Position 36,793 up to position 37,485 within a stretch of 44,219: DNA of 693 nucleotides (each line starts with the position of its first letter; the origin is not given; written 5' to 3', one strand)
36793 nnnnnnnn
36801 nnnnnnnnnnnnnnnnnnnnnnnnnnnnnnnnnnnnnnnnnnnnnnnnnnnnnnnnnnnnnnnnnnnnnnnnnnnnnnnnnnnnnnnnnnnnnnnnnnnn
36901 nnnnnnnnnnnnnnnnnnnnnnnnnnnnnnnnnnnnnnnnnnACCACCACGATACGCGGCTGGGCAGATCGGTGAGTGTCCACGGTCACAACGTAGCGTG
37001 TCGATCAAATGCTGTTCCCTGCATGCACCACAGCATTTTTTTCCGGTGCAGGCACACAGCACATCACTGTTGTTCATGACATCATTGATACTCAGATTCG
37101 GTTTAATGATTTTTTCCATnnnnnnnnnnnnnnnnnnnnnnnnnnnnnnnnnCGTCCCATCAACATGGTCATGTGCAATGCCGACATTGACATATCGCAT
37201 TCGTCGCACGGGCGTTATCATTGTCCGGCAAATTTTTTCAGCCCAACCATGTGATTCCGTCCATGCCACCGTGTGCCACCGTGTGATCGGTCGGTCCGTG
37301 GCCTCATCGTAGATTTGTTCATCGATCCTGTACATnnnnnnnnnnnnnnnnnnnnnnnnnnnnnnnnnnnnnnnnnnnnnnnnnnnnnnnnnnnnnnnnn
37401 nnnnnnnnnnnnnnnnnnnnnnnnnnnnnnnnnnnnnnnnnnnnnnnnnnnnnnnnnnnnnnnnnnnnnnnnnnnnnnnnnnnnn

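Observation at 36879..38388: GC-rich four-ORF 'moron' with its own promoter and terminators and products of unknown family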

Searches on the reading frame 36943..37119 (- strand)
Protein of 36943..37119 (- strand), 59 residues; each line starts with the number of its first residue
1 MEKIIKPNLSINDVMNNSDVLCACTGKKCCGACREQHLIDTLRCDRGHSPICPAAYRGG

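Call 11: search_protein_families(library=pfam, max_evalue=1, proteins=[window:36943-37119:-])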
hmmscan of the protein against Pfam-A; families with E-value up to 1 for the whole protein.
seq(59 aa): 0 families

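Call 12: search_protein_families(library=phrogs, max_evalue=1, proteins=[window:36943-37119:-])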
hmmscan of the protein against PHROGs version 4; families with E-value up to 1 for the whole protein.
seq(59 aa): 0 families

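Call 77: find_homologous_proteins(query=window:36943-37119:-, max_evalue=0.1)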
Query seq(59 aa) (59 aa): 1 proteins with E <= 0.1 among 1 candidates.
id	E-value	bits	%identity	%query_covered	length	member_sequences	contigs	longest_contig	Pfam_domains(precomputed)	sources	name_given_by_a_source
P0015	9.2e-34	131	98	100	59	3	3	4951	-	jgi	-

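Call 97: search_protein_families(library=ncbifam, max_evalue=1, proteins=[window:36943-37119:-])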
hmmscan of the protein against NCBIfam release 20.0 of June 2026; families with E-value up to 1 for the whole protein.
seq(59 aa): 0 families

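Call 98: search_protein_families(library=padloc, max_evalue=1, proteins=[window:36943-37119:-])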
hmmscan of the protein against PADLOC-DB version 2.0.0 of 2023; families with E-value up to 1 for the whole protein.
seq(59 aa): 0 families

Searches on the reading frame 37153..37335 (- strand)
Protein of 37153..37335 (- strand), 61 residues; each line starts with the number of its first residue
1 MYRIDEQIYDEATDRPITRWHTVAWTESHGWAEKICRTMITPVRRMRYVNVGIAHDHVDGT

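Call 11: search_protein_families(library=pfam, max_evalue=1, proteins=[window:37153-37335:-])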
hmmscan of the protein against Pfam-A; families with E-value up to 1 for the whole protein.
seq(61 aa): 0 families

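Call 12: search_protein_families(library=phrogs, max_evalue=1, proteins=[window:37153-37335:-])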
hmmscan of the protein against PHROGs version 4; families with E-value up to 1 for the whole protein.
seq(61 aa): 0 families

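Call 76: find_homologous_proteins(query=window:37153-37335:-, max_evalue=0.1)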
Query seq(61 aa) (61 aa): 1 proteins with E <= 0.1 among 1 candidates.
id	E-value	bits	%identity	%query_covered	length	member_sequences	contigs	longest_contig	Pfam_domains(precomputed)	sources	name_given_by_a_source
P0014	4.7e-34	132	95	100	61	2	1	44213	-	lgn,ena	-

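Call 97: search_protein_families(library=ncbifam, max_evalue=1, proteins=[window:37153-37335:-])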
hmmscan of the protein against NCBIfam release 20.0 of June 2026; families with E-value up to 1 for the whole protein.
seq(61 aa): 1 family
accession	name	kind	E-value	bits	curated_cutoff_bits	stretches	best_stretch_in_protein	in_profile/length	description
NF006181.0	PRK08314.1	subfamily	0.075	11.3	705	1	12-59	334-381/563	long-chain-fatty-acid--CoA ligase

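Call 98: search_protein_families(library=padloc, max_evalue=1, proteins=[window:37153-37335:-])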
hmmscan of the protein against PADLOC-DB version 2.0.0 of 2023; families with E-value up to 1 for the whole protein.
seq(61 aa): 0 families

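Call 106: predict_structure(protein=window:37153-37335:-)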
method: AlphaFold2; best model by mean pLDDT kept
length: 61 residues; sequences in the alignment: 1
mean_pLDDT: 54.4   pTM: 0.34
mean pLDDT of the five models: 54.4, 53.4, 50.1, 48.0, 47.5
residues with pLDDT >= 90: 0; 70-90: 8; 50-70: 29; < 50: 24
segments of 3 or more residues with pLDDT < 50: 28-31, 42-61
pLDDT, mean of each block of 10 residues (from residue 1): 66 70 54 52 44 42 35
secondary structure, 60 per line:
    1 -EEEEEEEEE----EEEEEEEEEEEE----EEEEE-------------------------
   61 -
elements in order: E2-10 E15-26 E31-35
